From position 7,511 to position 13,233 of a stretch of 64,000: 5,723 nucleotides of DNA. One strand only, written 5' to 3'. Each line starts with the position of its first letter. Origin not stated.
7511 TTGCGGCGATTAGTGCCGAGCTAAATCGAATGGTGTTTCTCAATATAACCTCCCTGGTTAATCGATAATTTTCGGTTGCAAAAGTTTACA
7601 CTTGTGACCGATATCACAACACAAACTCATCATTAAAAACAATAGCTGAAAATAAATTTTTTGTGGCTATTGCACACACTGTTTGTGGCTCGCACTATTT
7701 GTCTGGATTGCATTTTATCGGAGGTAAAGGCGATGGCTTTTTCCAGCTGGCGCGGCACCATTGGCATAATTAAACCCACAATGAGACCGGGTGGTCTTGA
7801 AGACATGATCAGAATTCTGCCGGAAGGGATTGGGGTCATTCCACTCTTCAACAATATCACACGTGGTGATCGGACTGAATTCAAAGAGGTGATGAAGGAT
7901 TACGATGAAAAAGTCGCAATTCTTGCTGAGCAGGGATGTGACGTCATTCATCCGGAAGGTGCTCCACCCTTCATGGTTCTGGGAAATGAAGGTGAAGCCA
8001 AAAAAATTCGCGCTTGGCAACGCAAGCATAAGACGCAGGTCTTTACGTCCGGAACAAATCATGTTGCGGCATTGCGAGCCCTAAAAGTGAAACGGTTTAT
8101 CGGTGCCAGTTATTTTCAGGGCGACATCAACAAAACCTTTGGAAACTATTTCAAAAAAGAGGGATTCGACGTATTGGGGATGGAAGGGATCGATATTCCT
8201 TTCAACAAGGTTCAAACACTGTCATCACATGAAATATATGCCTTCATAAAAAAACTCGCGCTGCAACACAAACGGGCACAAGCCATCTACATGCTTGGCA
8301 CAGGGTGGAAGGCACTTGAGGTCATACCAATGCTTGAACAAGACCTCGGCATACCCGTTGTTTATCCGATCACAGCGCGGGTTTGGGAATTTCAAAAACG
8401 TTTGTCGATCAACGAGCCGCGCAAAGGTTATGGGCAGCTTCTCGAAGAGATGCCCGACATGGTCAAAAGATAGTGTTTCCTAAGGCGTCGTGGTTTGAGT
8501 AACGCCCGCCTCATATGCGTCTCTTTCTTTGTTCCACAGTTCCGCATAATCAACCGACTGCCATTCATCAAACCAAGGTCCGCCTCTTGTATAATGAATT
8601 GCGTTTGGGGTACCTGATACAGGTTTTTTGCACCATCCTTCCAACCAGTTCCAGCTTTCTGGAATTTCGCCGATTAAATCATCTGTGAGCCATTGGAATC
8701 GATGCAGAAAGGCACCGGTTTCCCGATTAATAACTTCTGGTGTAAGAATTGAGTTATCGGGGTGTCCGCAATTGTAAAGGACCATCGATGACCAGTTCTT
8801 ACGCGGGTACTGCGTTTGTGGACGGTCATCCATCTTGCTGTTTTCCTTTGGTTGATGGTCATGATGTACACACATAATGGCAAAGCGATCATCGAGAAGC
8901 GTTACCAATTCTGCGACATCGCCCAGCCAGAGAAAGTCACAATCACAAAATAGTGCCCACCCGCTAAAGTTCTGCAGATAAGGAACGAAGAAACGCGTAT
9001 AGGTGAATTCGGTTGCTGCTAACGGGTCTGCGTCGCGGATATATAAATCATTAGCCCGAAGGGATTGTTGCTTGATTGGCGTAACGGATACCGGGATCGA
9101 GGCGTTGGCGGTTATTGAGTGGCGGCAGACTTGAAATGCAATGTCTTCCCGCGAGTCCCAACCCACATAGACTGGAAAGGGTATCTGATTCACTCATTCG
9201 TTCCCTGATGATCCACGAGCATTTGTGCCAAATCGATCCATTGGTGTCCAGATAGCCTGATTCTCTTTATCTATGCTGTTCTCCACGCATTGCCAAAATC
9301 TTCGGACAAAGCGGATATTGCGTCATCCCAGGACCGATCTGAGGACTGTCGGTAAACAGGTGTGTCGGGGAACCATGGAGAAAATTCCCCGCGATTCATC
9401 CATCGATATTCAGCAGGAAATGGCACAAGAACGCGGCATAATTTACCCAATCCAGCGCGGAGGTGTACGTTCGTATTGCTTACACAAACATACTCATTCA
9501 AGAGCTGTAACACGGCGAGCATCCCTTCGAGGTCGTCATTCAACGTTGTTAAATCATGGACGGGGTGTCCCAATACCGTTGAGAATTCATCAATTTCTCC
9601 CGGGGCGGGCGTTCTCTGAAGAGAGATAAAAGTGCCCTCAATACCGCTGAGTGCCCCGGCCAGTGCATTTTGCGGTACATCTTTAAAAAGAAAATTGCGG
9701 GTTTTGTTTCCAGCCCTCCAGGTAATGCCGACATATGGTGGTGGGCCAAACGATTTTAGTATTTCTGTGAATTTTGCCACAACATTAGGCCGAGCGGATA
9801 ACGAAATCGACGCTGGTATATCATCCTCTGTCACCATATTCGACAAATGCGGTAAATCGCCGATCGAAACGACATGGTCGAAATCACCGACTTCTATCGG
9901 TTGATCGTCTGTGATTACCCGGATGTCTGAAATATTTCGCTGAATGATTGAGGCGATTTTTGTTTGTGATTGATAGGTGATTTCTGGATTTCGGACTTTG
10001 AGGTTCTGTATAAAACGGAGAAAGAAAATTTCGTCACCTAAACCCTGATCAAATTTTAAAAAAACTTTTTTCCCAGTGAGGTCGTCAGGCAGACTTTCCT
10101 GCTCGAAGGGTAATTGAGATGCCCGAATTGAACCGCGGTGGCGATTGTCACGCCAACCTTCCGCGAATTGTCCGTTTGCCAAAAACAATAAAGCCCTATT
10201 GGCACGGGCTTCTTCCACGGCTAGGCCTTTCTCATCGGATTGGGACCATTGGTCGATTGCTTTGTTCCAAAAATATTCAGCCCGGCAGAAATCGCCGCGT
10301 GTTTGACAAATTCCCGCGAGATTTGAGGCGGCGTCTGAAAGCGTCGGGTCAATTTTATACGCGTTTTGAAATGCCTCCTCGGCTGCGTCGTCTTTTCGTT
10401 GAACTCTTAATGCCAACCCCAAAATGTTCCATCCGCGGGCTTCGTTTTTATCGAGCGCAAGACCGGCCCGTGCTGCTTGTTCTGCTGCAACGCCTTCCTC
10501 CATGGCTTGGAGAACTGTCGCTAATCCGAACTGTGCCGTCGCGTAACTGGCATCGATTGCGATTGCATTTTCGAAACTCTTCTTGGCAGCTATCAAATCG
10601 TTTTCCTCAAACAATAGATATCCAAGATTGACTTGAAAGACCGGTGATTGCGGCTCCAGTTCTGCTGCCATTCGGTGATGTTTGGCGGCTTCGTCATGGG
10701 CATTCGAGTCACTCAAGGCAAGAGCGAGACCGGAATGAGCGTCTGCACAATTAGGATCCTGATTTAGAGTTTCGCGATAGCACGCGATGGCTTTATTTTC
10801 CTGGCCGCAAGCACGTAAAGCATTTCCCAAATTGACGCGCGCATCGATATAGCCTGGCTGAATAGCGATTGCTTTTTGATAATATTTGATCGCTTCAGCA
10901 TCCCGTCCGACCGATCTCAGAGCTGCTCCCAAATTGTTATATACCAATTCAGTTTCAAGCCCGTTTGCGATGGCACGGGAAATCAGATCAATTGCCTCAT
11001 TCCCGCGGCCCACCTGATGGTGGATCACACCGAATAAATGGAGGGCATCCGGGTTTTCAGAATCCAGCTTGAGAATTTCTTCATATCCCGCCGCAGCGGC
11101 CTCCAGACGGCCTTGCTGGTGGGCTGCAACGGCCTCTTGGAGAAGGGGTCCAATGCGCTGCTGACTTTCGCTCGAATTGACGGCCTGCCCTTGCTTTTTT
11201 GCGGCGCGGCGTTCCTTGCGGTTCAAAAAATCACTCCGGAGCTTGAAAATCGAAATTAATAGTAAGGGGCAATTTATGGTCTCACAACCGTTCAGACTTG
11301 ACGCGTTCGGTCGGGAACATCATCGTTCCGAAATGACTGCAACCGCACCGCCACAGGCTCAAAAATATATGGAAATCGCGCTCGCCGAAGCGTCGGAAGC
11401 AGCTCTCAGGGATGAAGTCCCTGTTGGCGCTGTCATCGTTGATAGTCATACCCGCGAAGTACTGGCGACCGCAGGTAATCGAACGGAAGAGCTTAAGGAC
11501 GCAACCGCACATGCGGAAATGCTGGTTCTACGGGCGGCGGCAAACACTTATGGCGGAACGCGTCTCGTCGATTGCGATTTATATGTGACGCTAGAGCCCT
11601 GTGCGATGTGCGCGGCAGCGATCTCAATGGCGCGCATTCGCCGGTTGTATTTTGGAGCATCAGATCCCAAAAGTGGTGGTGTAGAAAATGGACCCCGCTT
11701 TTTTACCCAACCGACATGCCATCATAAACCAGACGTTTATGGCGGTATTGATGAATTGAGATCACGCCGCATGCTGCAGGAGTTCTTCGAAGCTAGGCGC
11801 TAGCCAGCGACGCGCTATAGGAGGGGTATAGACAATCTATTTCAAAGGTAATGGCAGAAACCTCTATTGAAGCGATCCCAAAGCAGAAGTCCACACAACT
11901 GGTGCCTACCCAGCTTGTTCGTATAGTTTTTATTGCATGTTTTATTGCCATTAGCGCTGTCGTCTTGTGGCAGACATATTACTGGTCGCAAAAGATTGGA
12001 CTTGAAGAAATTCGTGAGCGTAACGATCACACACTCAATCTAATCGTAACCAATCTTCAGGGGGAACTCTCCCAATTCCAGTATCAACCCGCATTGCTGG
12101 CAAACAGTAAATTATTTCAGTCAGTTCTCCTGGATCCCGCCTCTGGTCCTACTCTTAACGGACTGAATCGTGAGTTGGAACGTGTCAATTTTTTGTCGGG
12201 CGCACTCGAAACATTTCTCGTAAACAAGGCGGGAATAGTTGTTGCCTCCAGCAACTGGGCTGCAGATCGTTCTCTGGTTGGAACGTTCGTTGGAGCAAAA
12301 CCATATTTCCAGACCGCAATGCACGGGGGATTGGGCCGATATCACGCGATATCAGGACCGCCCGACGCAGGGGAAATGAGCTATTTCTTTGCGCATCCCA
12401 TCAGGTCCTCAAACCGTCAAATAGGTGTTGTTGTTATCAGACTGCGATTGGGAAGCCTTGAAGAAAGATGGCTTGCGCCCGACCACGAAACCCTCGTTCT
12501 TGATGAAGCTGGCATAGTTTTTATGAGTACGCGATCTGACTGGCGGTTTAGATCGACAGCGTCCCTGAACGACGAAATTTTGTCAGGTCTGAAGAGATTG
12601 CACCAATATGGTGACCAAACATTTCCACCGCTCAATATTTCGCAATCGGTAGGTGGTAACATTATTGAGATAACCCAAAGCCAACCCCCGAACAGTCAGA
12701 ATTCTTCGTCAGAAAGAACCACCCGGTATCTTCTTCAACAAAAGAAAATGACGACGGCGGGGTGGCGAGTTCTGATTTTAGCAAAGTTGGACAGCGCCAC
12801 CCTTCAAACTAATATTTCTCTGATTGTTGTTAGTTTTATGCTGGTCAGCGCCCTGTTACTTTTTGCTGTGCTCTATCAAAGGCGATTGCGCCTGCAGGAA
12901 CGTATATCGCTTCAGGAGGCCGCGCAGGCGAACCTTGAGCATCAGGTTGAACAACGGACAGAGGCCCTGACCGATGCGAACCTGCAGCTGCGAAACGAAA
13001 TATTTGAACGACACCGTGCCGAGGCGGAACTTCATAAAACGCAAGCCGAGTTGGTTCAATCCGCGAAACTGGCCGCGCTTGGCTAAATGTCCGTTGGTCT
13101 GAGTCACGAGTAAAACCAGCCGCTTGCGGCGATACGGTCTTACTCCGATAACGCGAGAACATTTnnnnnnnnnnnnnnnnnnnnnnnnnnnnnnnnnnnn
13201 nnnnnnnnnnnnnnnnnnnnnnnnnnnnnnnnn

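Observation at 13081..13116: DctB sensor kinase carries two in-frame TAA codons flanking the phospho-acceptor histidine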

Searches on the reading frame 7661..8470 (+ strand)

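Call 37: search_protein_families(library=pfam, proteins=[window:7661-8470:+], max_evalue=0.01)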
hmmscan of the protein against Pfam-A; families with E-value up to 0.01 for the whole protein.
window:7661-8470:+ (270 aa): 1 family
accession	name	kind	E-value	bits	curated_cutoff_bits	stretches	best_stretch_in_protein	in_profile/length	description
PF17645.6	Amdase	-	8.4e-17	62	25.9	1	71-261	37-228/228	Arylmalonate decarboxylase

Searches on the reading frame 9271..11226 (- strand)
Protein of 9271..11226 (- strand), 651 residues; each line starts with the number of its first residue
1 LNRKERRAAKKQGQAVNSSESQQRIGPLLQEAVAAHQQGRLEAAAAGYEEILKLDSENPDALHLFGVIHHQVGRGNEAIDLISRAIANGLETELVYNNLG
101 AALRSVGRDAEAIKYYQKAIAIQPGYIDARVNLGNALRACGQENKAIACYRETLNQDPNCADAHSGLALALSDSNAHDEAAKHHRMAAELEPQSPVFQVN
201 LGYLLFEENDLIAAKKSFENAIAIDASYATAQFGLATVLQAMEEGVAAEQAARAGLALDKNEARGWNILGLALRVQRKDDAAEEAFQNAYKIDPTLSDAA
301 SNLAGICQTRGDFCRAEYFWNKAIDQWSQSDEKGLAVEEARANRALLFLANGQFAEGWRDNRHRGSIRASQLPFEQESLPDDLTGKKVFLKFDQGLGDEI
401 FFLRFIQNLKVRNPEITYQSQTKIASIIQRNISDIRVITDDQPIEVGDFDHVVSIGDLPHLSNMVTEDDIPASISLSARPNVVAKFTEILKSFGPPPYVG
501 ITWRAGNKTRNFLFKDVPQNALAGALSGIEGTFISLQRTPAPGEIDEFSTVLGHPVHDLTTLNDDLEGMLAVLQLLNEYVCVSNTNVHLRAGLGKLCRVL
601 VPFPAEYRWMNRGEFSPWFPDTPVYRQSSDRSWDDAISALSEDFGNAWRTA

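Call 37: search_protein_families(library=pfam, proteins=[window:9271-11226:-], max_evalue=0.01)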
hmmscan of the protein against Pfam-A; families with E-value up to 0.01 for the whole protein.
window:9271-11226:- (651 aa): 19 families
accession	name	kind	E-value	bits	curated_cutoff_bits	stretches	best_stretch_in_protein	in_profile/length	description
PF00515.34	TPR_1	-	3.1e-31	106.3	27.8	3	95-126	3-34/34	Tetratricopeptide repeat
PF07719.23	TPR_2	-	1.4e-26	90.8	27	3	95-125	3-33/34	Tetratricopeptide repeat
PF13414.12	TPR_11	-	3.8e-26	90.9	26.8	4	134-171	1-38/42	TPR repeat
PF14559.12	TPR_19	-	8.6e-22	77.7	25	3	110-168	8-66/68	Tetratricopeptide repeat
PF13181.12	TPR_8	-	8.5e-21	72.7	25.7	1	95-124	3-32/34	Tetratricopeptide repeat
PF13431.12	TPR_17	-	1.7e-18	65.7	24.4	1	115-147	1-33/34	Tetratricopeptide repeat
PF13424.12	TPR_12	-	4.7e-17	62.4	30.1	3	92-155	2-73/77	Tetratricopeptide repeat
PF13432.12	TPR_16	-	3.4e-16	59.8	32.7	4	133-195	3-65/65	Tetratricopeptide repeat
PF23914.1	TPR_CcmH_CycH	-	4.7e-15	56.2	42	2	253-312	40-99/158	Cytochrome c-type biogenesis protein H TPR domain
PF13428.12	TPR_14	-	2.1e-14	53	23.5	2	98-134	6-42/44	Tetratricopeptide repeat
PF13176.12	TPR_7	-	3.1e-13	49.1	27.9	1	97-123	3-31/36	Tetratricopeptide repeat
PF24575.1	TPR_Slam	-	7.2e-11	42.9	35.2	1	137-182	57-102/104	Surface lipoprotein assembly modifier, N-terminal TPR repeats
PF13374.12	TPR_10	-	1.9e-07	31.3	27.5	1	96-122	5-31/42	Tetratricopeptide repeat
PF03704.23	BTAD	-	7.5e-06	26.8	22.1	1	8-120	8-123/146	Bacterial transcriptional activator domain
PF21545.3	T7SS_EccA1_N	-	5.3e-05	23.1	27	0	218-301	166-242/272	T7SS, ESX-1 secretion system protein EccA1, N-terminal domain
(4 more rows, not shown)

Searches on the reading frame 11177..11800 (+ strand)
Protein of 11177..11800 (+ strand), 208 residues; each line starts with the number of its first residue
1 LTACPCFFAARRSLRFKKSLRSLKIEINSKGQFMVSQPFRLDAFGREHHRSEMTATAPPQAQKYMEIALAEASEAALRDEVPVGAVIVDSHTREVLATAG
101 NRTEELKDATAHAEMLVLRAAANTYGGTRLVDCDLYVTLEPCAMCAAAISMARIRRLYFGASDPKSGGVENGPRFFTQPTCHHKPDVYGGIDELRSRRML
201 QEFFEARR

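Call 7: search_protein_families(library=pfam, proteins=[window:11177-11800:+])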
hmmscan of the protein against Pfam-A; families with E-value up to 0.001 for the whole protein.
window:11177-11800:+ (208 aa): 5 families
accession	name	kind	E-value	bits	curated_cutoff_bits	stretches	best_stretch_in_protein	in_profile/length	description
PF14437.12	MafB19-deam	-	2.3e-28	99.3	27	1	61-171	3-111/142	MafB19-like deaminase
PF00383.29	dCMP_cyt_deam_1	-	3e-28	98.2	25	1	60-160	3-101/102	Cytidine and deoxycytidylate deaminase zinc-binding region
PF14439.12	Bd3614-deam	-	8.5e-08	32.6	38.5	1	83-152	10-77/113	Bd3614-like deaminase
PF18750.7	SNAD4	-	8.4e-05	23.1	27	0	107-150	28-72/130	Secreted Novel AID/APOBEC-like Deaminase 4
PF18772.7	APOBEC2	-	0.00083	19.9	26.8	0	95-150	36-90/175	APOBEC2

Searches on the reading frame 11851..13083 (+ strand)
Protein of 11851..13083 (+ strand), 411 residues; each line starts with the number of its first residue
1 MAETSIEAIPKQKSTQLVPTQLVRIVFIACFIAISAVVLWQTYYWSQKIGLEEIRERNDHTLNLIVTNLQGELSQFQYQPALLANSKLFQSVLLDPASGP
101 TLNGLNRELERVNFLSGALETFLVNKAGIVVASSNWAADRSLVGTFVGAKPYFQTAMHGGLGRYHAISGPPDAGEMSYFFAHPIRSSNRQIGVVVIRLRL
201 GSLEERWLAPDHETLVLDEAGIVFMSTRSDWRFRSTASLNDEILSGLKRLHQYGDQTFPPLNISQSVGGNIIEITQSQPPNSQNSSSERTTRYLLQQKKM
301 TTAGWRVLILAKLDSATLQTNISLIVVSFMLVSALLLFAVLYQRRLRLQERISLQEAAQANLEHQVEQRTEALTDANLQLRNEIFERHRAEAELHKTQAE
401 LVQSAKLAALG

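Call 48: search_solved_structures(query=window:11851-13083:+, max_evalue=0.001, show_alignments=1)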
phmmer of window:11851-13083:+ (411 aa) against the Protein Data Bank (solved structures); distinct sequences matched with E-value up to 0.001: 3.
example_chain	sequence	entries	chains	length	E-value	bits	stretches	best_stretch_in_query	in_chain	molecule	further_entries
3by9_A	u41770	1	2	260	9.1e-29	103.7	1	62-262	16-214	Sensor protein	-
2zbb_A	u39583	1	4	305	2.4e-21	79.3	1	67-263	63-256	C4-dicarboxylate transport sensor protein dctB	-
3e4o_A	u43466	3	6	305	3.5e-21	78.8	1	67-263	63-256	C4-dicarboxylate transport sensor protein dctB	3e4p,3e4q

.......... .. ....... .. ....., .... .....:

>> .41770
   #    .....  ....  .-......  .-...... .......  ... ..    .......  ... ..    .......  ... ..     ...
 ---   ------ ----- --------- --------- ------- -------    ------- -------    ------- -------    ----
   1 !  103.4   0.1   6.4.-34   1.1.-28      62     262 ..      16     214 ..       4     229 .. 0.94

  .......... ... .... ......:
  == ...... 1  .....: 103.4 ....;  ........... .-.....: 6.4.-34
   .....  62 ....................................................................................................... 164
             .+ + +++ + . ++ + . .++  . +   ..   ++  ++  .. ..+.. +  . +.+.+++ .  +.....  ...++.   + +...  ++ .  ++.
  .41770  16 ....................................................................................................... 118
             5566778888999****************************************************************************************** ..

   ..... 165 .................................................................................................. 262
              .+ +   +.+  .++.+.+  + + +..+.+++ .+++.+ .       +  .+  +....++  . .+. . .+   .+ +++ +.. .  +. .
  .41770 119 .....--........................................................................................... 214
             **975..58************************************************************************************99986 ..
